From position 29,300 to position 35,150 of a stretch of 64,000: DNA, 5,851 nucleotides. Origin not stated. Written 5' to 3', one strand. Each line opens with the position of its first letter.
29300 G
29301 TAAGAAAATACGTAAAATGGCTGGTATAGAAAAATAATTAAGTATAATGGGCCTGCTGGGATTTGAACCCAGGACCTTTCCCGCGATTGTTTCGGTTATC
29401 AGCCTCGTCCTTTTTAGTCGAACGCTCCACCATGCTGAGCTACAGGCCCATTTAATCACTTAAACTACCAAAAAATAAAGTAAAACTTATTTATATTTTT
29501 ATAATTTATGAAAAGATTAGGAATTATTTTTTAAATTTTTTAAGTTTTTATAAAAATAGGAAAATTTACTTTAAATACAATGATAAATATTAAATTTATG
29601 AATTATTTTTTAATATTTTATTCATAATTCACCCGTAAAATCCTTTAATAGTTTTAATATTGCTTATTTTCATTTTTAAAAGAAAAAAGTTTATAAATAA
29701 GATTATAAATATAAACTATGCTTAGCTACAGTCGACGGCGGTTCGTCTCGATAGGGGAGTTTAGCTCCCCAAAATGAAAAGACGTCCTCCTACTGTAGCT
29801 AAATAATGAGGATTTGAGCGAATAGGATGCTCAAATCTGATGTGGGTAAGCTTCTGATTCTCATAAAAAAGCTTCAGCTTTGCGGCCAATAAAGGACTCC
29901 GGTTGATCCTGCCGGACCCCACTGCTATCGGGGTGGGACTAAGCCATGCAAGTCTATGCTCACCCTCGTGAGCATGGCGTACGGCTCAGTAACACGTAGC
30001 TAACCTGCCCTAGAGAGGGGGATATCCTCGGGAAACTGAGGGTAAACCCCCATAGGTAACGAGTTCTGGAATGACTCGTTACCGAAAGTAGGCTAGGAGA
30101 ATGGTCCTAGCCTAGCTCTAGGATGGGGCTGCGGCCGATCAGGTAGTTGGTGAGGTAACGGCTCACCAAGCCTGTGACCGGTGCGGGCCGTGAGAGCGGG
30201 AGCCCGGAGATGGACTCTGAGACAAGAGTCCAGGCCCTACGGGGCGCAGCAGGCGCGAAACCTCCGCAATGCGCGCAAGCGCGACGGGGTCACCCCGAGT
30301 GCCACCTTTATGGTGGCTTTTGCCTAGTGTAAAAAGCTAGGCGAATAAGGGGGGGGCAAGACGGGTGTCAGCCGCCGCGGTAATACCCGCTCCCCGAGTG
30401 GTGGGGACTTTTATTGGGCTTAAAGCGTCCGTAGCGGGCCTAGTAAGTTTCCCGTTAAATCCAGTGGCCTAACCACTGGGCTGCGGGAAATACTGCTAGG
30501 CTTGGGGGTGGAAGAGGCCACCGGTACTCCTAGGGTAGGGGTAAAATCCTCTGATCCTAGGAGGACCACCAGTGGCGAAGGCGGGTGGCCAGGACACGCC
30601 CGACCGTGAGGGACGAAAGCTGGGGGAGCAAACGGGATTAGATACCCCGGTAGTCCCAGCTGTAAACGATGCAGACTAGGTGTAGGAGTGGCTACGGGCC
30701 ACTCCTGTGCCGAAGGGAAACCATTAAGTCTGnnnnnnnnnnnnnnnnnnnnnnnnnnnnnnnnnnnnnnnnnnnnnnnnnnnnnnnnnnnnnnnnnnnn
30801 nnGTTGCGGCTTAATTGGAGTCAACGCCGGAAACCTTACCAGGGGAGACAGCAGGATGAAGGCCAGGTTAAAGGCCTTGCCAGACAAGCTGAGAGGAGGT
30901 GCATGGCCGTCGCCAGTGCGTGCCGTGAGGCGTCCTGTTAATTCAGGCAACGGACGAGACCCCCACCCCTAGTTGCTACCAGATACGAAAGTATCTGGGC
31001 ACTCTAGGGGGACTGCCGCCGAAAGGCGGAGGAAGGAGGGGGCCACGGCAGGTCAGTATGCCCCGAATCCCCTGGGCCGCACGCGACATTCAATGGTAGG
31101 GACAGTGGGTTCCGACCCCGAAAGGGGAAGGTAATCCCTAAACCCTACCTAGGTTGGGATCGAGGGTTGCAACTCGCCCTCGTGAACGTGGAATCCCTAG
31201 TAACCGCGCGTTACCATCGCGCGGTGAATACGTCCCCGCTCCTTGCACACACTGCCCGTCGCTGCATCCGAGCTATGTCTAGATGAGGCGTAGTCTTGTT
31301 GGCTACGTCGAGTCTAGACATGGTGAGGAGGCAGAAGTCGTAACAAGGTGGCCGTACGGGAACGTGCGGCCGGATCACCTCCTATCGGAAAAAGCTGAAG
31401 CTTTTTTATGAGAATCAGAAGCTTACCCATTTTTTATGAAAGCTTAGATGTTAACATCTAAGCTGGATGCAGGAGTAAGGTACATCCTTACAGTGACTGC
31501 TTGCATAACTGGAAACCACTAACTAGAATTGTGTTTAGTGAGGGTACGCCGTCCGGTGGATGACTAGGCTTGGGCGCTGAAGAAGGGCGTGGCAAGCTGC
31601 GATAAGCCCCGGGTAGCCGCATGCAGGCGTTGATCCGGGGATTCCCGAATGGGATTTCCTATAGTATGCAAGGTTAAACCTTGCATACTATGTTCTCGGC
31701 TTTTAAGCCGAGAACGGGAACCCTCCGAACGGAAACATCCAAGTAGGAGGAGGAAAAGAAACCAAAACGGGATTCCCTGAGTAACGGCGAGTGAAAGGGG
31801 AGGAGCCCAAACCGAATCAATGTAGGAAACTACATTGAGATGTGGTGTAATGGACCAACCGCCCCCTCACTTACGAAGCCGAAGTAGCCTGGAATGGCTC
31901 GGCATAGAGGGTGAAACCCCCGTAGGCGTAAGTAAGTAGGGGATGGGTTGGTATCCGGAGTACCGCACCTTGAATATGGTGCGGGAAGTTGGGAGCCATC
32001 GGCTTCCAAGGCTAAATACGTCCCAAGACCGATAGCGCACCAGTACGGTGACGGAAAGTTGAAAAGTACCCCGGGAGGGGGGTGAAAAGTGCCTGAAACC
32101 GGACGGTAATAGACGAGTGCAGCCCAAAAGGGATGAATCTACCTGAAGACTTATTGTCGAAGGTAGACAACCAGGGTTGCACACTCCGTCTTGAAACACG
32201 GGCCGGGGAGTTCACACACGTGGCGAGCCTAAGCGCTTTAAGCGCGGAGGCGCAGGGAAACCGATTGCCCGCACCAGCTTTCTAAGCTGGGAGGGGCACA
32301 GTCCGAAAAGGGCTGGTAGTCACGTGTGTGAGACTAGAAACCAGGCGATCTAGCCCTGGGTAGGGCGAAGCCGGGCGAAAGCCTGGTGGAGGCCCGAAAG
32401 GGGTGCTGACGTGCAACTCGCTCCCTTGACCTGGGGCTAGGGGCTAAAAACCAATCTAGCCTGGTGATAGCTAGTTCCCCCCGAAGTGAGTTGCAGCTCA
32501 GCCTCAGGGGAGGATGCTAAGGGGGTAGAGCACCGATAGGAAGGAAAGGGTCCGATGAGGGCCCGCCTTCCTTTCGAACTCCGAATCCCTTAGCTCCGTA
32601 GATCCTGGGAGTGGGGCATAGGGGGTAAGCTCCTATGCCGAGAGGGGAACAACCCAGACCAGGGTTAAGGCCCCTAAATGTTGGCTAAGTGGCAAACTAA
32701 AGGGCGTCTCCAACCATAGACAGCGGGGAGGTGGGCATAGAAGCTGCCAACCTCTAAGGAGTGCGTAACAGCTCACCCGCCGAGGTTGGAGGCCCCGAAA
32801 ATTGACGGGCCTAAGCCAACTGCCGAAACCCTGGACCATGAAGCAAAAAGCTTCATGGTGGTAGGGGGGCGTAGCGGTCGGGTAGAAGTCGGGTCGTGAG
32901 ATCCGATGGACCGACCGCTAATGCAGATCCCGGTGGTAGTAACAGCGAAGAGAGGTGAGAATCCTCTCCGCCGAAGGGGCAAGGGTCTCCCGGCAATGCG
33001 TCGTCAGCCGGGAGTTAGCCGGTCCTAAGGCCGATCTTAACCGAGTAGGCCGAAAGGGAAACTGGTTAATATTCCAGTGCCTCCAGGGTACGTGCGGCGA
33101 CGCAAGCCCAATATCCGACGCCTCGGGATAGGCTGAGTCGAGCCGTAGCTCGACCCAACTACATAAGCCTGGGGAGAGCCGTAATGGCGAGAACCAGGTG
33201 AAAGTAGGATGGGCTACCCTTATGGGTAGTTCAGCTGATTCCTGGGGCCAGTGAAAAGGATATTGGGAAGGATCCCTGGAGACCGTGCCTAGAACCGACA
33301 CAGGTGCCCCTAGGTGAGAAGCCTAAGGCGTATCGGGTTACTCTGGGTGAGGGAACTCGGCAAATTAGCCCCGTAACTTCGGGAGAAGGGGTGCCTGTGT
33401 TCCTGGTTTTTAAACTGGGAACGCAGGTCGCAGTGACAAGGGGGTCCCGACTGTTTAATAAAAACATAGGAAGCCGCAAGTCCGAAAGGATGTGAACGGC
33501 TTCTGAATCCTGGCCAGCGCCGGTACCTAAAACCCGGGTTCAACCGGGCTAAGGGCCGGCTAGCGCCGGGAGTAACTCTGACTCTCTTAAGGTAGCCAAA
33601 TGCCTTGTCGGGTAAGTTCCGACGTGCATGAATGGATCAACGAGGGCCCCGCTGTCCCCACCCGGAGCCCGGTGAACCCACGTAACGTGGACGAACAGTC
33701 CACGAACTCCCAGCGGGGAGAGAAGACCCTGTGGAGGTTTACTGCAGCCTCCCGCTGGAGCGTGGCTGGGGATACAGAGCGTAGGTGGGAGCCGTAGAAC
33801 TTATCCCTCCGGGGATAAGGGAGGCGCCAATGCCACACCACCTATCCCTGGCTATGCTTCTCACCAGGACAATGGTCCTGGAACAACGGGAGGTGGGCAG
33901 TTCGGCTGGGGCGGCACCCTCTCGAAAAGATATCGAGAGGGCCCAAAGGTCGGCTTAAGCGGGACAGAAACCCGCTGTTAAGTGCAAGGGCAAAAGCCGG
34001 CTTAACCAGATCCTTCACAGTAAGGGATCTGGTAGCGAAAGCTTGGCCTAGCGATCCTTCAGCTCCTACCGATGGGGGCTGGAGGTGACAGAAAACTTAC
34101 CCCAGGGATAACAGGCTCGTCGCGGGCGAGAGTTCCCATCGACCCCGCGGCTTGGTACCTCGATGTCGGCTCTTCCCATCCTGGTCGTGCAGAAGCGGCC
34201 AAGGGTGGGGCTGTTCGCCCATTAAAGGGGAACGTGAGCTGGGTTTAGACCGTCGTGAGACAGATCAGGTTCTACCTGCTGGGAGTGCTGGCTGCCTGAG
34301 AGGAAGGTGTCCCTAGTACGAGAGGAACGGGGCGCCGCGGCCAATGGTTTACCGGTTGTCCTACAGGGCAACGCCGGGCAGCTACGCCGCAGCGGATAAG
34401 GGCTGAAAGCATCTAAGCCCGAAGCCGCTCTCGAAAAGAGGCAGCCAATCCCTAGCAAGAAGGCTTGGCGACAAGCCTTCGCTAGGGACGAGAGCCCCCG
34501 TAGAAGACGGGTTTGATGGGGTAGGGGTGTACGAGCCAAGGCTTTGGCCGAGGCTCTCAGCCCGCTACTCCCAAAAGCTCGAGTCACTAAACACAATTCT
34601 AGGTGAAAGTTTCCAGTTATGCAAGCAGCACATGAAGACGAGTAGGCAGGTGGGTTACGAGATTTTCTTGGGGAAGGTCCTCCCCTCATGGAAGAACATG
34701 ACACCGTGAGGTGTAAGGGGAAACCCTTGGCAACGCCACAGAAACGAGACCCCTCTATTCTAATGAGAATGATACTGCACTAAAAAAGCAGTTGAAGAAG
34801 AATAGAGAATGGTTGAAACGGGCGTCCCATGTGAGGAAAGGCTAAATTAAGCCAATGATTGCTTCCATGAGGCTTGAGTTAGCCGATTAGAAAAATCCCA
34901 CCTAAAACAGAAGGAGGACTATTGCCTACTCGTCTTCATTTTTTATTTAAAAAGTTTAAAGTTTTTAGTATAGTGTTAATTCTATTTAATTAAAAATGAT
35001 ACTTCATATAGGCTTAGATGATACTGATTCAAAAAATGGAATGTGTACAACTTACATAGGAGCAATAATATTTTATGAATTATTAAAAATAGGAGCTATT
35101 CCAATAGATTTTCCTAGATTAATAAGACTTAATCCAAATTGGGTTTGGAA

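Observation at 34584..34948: RNase P RNA placed 3 nt behind the 23S processing stem, apparently the distal gene of the rRNA operon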

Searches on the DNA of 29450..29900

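Call 50: search_rna_families(source=window, start=29450, end=29900, threshold=evalue, max_evalue=1)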
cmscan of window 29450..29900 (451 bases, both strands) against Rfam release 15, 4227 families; matches with E-value up to 1: 1.
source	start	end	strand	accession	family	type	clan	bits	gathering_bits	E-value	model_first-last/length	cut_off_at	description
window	29804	29843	+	RF03204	mir-4510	Gene; miRNA;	-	18.5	60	0.21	1-72/72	no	mir-4510 microRNA precursor family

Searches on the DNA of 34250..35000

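Call 14: search_rna_families(source=window, start=34250, end=35000, threshold=gathering, show_alignments=1)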
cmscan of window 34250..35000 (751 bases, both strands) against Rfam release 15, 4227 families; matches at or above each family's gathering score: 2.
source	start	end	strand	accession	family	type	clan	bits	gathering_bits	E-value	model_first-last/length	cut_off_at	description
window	34250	34594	+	RF02540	LSU_rRNA_archaea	Gene; rRNA;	CL00112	287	50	6.4e-89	2685-2987/2987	5'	Archaeal large subunit ribosomal RNA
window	34638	34933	+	RF00373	RNaseP_arch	Gene; ribozyme;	CL00002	214.5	84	1.5e-64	1-288/288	no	Archaeal RNase P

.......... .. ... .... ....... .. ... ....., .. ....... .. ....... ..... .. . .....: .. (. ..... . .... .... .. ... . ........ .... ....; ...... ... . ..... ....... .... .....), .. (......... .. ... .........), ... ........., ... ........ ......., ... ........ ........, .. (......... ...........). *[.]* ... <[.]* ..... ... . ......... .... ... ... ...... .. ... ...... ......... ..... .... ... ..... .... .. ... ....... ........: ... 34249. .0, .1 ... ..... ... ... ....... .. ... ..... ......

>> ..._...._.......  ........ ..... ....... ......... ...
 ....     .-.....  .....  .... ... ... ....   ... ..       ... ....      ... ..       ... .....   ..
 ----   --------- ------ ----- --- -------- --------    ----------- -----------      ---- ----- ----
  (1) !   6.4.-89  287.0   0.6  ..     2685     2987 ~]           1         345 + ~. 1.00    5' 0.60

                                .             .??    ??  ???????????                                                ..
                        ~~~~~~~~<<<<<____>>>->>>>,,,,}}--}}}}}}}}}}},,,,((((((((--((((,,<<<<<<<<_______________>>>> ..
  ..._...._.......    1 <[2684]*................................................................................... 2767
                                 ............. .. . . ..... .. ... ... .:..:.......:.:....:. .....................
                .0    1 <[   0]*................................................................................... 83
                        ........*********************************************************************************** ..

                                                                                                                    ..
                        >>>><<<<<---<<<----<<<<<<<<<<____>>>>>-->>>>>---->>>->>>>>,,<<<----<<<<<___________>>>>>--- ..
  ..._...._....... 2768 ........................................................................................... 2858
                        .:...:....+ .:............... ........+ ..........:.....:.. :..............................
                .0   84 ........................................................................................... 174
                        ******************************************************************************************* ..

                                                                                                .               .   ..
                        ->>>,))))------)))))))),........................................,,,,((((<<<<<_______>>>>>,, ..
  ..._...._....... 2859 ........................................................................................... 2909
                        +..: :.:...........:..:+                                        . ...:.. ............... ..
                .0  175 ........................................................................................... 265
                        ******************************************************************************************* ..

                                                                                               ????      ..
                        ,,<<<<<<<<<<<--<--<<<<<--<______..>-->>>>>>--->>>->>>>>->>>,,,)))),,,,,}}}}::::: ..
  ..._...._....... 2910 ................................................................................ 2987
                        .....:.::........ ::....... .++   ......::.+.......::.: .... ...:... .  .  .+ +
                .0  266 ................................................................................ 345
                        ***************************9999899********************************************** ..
